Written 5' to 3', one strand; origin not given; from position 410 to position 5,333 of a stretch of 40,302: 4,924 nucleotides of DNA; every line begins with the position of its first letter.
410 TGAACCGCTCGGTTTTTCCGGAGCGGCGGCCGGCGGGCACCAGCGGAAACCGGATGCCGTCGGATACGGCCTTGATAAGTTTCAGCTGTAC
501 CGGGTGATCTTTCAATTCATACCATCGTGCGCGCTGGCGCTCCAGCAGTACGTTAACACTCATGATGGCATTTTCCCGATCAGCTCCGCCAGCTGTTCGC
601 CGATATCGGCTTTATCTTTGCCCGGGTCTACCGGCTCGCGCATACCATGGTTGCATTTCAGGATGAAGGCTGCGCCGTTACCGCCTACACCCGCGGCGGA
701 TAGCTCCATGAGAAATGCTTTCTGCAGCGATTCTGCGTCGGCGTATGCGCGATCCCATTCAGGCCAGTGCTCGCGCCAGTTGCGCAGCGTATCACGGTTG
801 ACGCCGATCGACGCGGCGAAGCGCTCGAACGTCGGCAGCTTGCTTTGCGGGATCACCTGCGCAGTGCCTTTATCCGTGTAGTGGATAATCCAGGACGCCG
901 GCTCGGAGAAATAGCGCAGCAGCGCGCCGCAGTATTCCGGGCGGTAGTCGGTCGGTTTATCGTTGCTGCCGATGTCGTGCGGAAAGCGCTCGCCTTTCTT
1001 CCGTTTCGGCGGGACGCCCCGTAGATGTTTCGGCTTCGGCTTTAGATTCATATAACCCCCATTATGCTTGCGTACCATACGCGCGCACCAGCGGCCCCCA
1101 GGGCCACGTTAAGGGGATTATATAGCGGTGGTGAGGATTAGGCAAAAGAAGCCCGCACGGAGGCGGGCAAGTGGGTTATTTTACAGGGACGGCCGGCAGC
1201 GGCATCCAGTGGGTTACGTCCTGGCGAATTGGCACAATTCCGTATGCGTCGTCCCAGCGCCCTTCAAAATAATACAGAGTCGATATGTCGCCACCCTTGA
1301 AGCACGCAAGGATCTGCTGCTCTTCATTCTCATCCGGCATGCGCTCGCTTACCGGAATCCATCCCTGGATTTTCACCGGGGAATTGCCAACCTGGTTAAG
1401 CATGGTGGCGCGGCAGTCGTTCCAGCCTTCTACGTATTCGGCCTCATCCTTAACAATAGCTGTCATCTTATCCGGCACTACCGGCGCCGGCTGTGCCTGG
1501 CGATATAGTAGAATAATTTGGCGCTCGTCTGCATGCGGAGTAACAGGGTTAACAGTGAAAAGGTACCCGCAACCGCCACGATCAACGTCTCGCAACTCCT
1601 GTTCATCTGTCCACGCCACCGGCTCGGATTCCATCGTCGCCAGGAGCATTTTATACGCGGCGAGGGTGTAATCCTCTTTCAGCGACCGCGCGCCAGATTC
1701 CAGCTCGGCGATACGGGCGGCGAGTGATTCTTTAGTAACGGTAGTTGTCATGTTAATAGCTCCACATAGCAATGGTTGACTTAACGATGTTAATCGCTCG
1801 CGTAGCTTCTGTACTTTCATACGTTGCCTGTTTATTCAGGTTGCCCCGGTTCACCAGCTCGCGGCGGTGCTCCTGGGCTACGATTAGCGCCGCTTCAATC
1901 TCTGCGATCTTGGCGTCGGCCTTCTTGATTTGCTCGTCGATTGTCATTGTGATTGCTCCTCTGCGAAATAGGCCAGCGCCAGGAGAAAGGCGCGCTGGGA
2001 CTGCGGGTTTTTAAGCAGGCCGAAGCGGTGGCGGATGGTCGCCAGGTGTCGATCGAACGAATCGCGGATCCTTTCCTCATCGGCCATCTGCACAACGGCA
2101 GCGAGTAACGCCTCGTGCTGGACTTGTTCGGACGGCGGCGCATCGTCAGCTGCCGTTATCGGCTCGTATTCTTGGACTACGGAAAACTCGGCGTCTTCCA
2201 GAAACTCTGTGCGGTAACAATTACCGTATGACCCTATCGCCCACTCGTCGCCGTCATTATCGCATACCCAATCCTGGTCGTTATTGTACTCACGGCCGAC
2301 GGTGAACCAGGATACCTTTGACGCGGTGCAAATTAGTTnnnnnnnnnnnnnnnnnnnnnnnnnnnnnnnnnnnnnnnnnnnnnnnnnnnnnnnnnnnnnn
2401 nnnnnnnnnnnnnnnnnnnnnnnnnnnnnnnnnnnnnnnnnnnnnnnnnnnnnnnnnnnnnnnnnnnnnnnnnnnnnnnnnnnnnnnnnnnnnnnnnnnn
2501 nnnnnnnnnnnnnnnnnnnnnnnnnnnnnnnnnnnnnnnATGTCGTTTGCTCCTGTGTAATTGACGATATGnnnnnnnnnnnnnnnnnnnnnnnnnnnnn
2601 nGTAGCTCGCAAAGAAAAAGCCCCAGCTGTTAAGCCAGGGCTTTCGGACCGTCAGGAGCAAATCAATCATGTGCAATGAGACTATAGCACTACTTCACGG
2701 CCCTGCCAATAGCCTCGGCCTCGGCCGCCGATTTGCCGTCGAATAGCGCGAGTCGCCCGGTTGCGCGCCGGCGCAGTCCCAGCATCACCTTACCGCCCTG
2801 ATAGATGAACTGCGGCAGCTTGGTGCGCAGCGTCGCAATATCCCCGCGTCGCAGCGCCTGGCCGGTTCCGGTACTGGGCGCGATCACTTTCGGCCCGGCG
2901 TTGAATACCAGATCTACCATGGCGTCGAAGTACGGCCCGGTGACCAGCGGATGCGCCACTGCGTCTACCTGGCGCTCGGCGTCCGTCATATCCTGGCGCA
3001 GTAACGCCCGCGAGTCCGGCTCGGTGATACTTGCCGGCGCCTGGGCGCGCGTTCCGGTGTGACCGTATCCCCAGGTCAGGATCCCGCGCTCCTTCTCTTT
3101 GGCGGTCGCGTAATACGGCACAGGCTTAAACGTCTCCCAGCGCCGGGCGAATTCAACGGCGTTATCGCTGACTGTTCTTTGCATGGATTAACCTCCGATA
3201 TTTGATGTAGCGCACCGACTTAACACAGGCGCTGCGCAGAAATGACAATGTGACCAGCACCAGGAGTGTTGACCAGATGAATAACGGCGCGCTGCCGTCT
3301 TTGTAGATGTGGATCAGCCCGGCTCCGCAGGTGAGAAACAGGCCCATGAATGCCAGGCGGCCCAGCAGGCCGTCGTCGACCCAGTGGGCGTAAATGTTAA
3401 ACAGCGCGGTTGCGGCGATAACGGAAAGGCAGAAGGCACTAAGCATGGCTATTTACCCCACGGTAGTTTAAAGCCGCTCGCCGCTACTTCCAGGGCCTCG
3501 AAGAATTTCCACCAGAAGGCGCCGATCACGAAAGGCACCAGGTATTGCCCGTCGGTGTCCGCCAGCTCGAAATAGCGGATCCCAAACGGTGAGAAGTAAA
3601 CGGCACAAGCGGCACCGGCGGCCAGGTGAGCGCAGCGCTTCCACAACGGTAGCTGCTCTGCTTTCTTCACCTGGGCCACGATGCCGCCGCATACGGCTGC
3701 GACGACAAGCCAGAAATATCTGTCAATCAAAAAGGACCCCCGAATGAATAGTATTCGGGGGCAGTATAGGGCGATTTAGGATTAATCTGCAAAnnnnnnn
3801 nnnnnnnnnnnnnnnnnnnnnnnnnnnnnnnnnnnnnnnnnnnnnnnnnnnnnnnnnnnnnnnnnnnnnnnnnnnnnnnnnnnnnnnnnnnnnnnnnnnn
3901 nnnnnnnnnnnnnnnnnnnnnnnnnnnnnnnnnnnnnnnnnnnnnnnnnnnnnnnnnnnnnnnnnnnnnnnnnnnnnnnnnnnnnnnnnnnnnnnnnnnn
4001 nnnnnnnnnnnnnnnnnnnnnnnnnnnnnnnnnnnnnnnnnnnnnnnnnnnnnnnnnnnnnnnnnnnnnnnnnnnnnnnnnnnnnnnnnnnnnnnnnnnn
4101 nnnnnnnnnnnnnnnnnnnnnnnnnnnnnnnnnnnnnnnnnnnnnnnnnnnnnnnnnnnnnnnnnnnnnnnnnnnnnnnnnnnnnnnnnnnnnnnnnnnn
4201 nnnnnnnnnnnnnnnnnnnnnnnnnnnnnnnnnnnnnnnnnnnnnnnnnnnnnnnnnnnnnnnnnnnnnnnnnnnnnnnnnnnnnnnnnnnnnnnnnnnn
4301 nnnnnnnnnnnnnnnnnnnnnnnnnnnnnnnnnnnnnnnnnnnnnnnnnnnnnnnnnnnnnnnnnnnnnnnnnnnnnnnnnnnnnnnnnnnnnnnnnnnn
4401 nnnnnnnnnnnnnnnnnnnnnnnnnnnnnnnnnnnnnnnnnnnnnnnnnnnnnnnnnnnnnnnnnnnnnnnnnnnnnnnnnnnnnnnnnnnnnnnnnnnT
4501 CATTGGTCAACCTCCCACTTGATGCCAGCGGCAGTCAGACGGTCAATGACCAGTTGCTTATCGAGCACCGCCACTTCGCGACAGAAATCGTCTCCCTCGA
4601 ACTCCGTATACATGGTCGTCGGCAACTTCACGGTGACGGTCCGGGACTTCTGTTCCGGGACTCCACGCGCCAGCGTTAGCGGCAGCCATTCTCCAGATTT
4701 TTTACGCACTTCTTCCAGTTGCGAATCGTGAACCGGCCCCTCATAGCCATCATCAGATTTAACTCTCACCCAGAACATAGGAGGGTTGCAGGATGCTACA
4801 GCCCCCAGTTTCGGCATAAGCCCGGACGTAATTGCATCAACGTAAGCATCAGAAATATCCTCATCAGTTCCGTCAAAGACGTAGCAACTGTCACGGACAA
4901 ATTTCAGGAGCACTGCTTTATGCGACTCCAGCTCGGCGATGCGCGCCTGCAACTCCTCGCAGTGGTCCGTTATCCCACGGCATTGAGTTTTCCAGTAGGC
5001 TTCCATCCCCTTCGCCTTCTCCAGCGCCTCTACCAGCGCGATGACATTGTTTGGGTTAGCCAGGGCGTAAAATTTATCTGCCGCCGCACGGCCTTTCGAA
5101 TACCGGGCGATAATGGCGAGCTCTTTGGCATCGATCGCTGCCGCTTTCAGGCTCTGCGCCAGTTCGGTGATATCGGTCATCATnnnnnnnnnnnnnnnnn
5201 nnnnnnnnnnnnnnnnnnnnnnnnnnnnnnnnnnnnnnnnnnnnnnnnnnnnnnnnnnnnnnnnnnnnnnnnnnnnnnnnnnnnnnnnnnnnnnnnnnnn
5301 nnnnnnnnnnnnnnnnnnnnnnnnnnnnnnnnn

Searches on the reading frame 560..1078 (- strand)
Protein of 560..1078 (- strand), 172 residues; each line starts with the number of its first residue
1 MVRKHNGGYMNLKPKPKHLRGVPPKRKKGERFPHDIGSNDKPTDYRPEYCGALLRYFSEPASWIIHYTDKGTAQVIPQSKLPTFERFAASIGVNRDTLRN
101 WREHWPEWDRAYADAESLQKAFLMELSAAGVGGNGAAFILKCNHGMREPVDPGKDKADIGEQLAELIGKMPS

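Call 30: search_protein_families(library=pfam, proteins=[window:560-1078:-], max_evalue=0.01)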
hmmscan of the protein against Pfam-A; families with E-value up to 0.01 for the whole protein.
window:560-1078:- (172 aa): 0 families

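Call 31: search_protein_families(library=phrogs, proteins=[window:560-1078:-], max_evalue=0.001)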
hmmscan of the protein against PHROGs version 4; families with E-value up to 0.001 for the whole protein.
window:560-1078:- (172 aa): 2 families
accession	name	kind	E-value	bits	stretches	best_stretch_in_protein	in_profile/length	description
phrog_3064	-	head and packaging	2.7e-42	145.2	1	24-156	18-155/175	terminase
phrog_606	-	head and packaging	9.3e-06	26.8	1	66-149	48-133/167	terminase small subunit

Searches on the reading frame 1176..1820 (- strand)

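Call 30: search_protein_families(library=pfam, proteins=[window:1176-1820:-], max_evalue=0.01)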
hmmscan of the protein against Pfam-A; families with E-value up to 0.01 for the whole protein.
window:1176-1820:- (214 aa): 1 family
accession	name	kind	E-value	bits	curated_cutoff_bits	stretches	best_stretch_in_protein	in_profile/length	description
PF04448.17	DUF551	-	4.6e-11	43.9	22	1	153-212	1-67/68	Protein of unknown function (DUF551)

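Call 31: search_protein_families(library=phrogs, proteins=[window:1176-1820:-], max_evalue=0.001)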
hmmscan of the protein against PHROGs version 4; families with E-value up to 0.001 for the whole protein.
window:1176-1820:- (214 aa): 10 families
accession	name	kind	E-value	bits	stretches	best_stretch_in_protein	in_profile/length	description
phrog_60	-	unknown function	5e-27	96.6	1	24-212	115-279/461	-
phrog_924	-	unknown function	6e-16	59.8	1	136-212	72-150/267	-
phrog_5117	-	unknown function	1.6e-14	55.3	1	26-142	2-122/125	-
phrog_660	-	unknown function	4.3e-12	47.4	1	25-126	3-103/193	-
phrog_16519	-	unknown function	1.1e-09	38.9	1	64-119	76-131/324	-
phrog_7704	-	unknown function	1.6e-09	38.9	1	41-212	49-169/173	-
phrog_9023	-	unknown function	6.5e-09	37.3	1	24-67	1-50/81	-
phrog_10200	-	unknown function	8.4e-09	36.4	1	26-67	2-46/49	-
phrog_8589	-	unknown function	7.7e-06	26.4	1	106-143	188-228/232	-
phrog_15198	-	unknown function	0.00028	21.9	1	148-170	79-101/159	-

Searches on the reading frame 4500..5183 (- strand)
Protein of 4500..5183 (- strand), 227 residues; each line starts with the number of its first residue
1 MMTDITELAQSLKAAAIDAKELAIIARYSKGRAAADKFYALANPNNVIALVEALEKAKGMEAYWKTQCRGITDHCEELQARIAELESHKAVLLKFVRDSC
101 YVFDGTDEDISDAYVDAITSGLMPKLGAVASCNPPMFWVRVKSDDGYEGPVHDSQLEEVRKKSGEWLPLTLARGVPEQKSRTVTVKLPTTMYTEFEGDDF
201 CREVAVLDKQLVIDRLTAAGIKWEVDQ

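Call 30: search_protein_families(library=pfam, proteins=[window:4500-5183:-], max_evalue=0.01)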
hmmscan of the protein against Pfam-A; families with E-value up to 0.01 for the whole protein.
window:4500-5183:- (227 aa): 1 family
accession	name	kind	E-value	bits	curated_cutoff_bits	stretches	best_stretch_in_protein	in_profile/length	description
PF13935.11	Ead_Ea22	-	0.0022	19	27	1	21-88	45-105/139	Ead/Ea22-like protein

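Call 31: search_protein_families(library=phrogs, proteins=[window:4500-5183:-], max_evalue=0.001)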
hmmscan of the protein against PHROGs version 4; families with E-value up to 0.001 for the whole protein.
window:4500-5183:- (227 aa): 2 families
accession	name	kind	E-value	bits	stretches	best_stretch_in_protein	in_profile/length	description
phrog_4838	-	unknown function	1e-20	75.6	1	1-95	1-106/234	-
phrog_1138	-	unknown function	1.9e-14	55.2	1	1-66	1-76/228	-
